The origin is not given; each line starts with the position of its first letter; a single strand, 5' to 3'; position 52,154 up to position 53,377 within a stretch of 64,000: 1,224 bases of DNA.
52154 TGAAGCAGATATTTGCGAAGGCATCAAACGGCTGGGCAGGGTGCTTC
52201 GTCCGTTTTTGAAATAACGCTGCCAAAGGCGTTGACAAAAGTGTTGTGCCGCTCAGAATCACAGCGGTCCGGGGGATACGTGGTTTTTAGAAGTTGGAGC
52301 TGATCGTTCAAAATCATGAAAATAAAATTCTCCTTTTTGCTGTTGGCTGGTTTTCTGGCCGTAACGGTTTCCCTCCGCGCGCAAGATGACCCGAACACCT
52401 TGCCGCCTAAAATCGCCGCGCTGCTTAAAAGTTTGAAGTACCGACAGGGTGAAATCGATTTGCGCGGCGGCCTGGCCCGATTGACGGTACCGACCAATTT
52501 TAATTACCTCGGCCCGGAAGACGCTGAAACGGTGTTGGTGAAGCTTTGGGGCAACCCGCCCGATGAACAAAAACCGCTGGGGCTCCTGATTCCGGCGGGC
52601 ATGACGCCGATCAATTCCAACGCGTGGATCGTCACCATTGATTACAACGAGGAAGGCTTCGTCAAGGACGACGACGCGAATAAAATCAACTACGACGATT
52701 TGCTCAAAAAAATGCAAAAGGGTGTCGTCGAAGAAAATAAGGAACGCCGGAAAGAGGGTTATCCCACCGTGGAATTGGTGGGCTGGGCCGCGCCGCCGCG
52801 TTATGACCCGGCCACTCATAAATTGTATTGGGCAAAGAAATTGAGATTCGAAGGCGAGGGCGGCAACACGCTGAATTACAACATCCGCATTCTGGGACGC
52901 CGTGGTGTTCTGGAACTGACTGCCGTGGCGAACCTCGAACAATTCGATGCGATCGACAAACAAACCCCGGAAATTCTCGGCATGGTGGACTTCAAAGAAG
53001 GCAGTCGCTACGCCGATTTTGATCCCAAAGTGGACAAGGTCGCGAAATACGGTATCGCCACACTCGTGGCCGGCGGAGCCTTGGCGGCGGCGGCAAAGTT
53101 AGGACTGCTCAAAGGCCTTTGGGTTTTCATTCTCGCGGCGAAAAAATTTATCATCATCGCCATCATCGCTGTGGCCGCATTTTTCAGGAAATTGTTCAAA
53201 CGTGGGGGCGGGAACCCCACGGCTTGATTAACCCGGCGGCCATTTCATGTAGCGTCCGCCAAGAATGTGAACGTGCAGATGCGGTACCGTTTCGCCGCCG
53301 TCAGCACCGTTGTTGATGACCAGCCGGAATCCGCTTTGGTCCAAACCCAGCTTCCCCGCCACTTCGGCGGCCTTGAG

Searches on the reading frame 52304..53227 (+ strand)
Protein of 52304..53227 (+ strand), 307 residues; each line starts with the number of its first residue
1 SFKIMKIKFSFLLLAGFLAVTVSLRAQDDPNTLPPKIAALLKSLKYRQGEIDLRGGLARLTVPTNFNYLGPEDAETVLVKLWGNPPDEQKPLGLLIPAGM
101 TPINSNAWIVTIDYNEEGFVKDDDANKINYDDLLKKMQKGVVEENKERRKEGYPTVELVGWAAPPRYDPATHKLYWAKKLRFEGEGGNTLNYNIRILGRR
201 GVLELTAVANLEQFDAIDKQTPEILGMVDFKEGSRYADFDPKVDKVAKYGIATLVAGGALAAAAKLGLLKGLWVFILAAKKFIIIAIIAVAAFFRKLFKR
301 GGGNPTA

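Call 25: search_protein_families(library=pfam, proteins=[window:52304-53227:+], max_evalue=0.001)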
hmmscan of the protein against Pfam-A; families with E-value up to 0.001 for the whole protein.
window:52304-53227:+ (307 aa): 1 family
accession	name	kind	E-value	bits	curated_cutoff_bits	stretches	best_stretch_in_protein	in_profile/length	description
PF09935.14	DUF2167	-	1.2e-89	300.1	25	1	46-290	2-237/238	Protein of unknown function (DUF2167)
